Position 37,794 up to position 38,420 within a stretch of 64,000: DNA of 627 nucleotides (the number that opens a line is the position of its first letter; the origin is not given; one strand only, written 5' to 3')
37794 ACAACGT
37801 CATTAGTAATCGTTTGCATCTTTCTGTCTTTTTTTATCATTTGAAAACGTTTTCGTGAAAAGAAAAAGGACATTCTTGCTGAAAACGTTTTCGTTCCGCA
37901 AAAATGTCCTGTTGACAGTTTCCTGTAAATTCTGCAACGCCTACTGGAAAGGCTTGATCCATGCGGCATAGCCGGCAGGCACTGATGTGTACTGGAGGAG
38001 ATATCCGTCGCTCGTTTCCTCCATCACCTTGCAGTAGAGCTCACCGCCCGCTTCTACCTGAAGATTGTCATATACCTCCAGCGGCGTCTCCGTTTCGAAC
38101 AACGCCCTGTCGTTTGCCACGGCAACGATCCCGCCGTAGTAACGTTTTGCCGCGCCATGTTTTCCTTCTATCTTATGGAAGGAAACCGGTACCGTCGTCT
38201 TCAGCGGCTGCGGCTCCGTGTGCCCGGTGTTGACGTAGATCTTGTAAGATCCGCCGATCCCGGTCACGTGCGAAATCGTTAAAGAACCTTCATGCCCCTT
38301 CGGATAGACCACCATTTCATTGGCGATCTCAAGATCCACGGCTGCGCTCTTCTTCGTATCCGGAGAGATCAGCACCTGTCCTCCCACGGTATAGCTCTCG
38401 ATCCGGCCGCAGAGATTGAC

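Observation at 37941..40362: PAS/class III nucleotidyl cyclase plus a PKA-R-like tandem CNB protein lacking any output domain, joined to a sugar-sensor operon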

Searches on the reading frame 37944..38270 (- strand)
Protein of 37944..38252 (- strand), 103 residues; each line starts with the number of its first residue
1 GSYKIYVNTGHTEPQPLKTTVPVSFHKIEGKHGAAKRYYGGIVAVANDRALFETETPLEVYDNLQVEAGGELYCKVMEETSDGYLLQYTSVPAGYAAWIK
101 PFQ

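Call 31: predict_structure(alignment_id=A2)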
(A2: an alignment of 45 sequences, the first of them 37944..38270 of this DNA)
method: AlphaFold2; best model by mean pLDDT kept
length: 109 residues; sequences in the alignment: 45
mean_pLDDT: 84.4   pTM: 0.75
mean pLDDT of the five models: 84.4, 83.7, 83.6, 82.1, 81.8
residues with pLDDT >= 90: 78; 70-90: 9; 50-70: 7; < 50: 15
segments of 3 or more residues with pLDDT < 50: 1-15
pLDDT, mean of each block of 10 residues (from residue 1): 34 58 97 77 93 96 95 96 94 96 95
secondary structure, 60 per line:
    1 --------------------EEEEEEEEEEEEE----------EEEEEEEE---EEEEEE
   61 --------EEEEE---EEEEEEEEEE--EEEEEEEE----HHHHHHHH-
elements in order: E21-33 E44-51 E55-60 E69-73 E77-86 E89-96 H101-108

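Call 34: fold_search(model_id=the predicted structure, library=pdb)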
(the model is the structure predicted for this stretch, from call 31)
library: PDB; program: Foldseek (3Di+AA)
matches with E <= 10: 1093; with E <= 0.001: 0
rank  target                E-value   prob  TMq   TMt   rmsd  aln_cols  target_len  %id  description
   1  4rt0_C                6.2e-03  1.00  0.46  0.46   5.4       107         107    8  Structure of the Alg44 PilZ domain from Pseudomonas aeruginosa PAO1 in complex with c-di-GMP (released 2015-04-08)
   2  4xrn_C                7.7e-03  1.00  0.44  0.44   6.1       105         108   10  Pilz domain with c-di-gmp of a protein from Pseudomonas aeruginosa (released 2016-02-03)
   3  4i86_B                9.0e-03  1.00  0.53  0.58   4.4        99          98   12  Crystal structure of PilZ domain of CeSA from cellulose synthesizing bacterium (released 2013-04-03)
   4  2l1t_MODEL_1_A        1.2e-02  1.00  0.45  0.45   5.2        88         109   14  Solution Structure of the N-terminal Domain of NP_954075.1 (released 2010-08-18)
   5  4rt1_B                1.3e-02  1.00  0.47  0.47   4.9       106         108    9  Structure of the Alg44 PilZ domain (R95A mutant) from Pseudomonas aeruginosa PAO1 in complex with c-di-GMP (released 2015-04-08)
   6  9b8v_E                1.8e-02  1.00  0.52  0.08   6.1       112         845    7  AlphaFold2 informed cryo-EM model of the E. coli cellulose synthase BcsAG3B6 complex (released 2025-02-19)
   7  4i86_A                1.8e-02  1.00  0.49  0.52   4.7        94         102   11  Crystal structure of PilZ domain of CeSA from cellulose synthesizing bacterium (released 2013-04-03)
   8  4xrn_A                1.9e-02  1.00  0.45  0.47   5.7       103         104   11  Pilz domain with c-di-gmp of a protein from Pseudomonas aeruginosa (released 2016-02-03)
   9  8u0i                  2.0e-02  1.00  0.48  0.59   4.1        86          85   12  Crystal structure of PA0012 complexed with cyclic-di-GMP from Pseudomonas aeruginosa (released 2024-09-04)
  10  4xrn_B                2.0e-02  1.00  0.46  0.48   5.5       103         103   10  Pilz domain with c-di-gmp of a protein from Pseudomonas aeruginosa (released 2016-02-03)
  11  4xrn_D                2.4e-02  0.99  0.44  0.45   5.8       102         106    9  Pilz domain with c-di-gmp of a protein from Pseudomonas aeruginosa (released 2016-02-03)
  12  4rt1_A                2.5e-02  0.99  0.46  0.46   5.2       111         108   10  Structure of the Alg44 PilZ domain (R95A mutant) from Pseudomonas aeruginosa PAO1 in complex with c-di-GMP (released 2015-04-08)
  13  4rt0_A                2.5e-02  0.99  0.44  0.44   5.7       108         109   10  Structure of the Alg44 PilZ domain from Pseudomonas aeruginosa PAO1 in complex with c-di-GMP (released 2015-04-08)
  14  4rt0_B                2.9e-02  0.99  0.43  0.44   5.6       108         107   12  Structure of the Alg44 PilZ domain from Pseudomonas aeruginosa PAO1 in complex with c-di-GMP (released 2015-04-08)
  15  9fnn_A                5.2e-02  0.99  0.52  0.09   5.8       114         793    9  Cryo-EM structure of the c-di-GMP-saturated 'crown'less Bcs macrocomplex for cellulose secretion in E. coli (released 2024-10-16)
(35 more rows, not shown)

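Call 64: search_protein_families(library=pfam, proteins=[window:37944-38252:-], max_evalue=10)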
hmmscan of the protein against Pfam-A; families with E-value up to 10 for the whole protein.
seq(103 aa): 0 families
